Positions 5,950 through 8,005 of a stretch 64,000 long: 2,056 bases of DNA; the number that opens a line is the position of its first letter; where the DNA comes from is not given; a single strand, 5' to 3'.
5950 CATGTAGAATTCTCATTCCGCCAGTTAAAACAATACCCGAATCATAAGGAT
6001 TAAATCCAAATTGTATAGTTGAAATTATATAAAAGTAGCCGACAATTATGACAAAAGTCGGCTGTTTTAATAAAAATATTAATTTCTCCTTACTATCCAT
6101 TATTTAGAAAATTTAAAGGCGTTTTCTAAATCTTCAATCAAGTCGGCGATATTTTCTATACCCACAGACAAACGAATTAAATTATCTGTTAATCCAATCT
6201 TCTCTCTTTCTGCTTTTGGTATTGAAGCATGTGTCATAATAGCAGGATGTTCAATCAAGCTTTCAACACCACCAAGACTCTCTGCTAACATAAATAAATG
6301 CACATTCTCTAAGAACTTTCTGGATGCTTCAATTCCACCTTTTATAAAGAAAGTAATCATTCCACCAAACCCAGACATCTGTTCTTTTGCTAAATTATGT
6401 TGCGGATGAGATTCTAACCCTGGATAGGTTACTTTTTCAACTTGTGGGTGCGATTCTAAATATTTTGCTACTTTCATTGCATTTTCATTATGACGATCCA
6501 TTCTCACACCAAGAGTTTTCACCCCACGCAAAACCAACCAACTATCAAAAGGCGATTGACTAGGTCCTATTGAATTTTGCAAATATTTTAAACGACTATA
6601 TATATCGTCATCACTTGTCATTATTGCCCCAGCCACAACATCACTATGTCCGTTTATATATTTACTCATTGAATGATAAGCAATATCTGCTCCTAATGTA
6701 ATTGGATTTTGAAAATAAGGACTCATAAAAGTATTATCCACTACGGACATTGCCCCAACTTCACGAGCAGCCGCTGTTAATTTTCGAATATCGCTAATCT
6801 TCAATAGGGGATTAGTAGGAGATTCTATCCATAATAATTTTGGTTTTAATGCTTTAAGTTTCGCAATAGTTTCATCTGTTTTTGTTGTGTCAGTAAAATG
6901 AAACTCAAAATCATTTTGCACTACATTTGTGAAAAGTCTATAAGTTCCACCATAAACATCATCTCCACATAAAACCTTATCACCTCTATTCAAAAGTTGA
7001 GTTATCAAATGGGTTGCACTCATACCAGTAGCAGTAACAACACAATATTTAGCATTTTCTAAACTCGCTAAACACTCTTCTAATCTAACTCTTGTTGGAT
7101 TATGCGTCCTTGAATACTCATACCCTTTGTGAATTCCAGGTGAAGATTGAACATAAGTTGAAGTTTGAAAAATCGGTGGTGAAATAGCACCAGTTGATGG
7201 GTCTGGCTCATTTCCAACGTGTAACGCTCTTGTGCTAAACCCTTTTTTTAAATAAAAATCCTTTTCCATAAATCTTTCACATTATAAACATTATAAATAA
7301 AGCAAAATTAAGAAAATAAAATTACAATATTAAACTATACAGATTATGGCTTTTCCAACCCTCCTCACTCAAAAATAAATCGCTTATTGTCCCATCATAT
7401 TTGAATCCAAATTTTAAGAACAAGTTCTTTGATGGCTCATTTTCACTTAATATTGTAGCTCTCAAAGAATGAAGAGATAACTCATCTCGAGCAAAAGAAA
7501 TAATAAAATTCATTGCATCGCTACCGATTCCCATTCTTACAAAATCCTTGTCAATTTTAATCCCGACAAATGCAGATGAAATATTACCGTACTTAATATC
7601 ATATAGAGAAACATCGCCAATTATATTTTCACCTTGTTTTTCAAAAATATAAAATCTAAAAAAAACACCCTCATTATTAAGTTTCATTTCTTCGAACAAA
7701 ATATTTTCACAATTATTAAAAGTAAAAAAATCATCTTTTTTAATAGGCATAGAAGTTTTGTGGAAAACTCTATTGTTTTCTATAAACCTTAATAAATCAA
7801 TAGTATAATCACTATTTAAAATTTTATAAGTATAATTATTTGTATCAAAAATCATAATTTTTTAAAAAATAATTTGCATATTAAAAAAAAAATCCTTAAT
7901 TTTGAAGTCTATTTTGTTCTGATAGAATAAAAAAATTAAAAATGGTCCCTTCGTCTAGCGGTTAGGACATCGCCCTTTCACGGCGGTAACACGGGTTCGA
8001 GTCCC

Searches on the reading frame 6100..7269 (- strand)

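Call 63: search_protein_families(library=pfam, proteins=[window:6100-7269:-], max_evalue=0.001)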
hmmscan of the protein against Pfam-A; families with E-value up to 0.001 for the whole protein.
window:6100-7269:- (389 aa): 2 families
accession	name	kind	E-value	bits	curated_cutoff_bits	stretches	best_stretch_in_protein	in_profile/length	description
PF01053.26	Cys_Met_Meta_PP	-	4.4e-153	509.8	27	1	13-386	2-381/381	Cys/Met metabolism PLP-dependent enzyme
PF00155.27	Aminotran_1_2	-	3.5e-05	23.6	19.7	1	60-206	44-210/361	Aminotransferase class I and II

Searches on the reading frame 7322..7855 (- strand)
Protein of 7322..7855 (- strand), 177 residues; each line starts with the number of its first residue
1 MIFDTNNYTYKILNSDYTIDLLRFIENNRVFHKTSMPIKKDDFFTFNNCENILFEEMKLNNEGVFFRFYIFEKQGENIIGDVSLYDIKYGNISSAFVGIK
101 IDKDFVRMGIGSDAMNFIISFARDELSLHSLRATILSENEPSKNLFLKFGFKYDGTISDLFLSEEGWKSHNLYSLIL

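Call 63: search_protein_families(library=pfam, proteins=[window:7322-7855:-], max_evalue=0.001)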
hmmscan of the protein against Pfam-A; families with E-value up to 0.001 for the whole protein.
window:7322-7855:- (177 aa): 4 families
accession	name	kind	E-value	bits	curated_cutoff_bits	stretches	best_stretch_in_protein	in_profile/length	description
PF13302.13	Acetyltransf_3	-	4.1e-11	44.2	25.4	1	57-152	45-138/138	Acetyltransferase (GNAT) domain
PF13420.13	Acetyltransf_4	-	8.1e-09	36.1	24.3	1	66-160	50-143/155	Acetyltransferase (GNAT) domain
PF00583.31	Acetyltransf_1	-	1.9e-08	35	20.7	1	44-151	14-116/116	Acetyltransferase (GNAT) family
PF13508.13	Acetyltransf_7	-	3.6e-05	24.5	27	1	67-152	4-83/84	Acetyltransferase (GNAT) domain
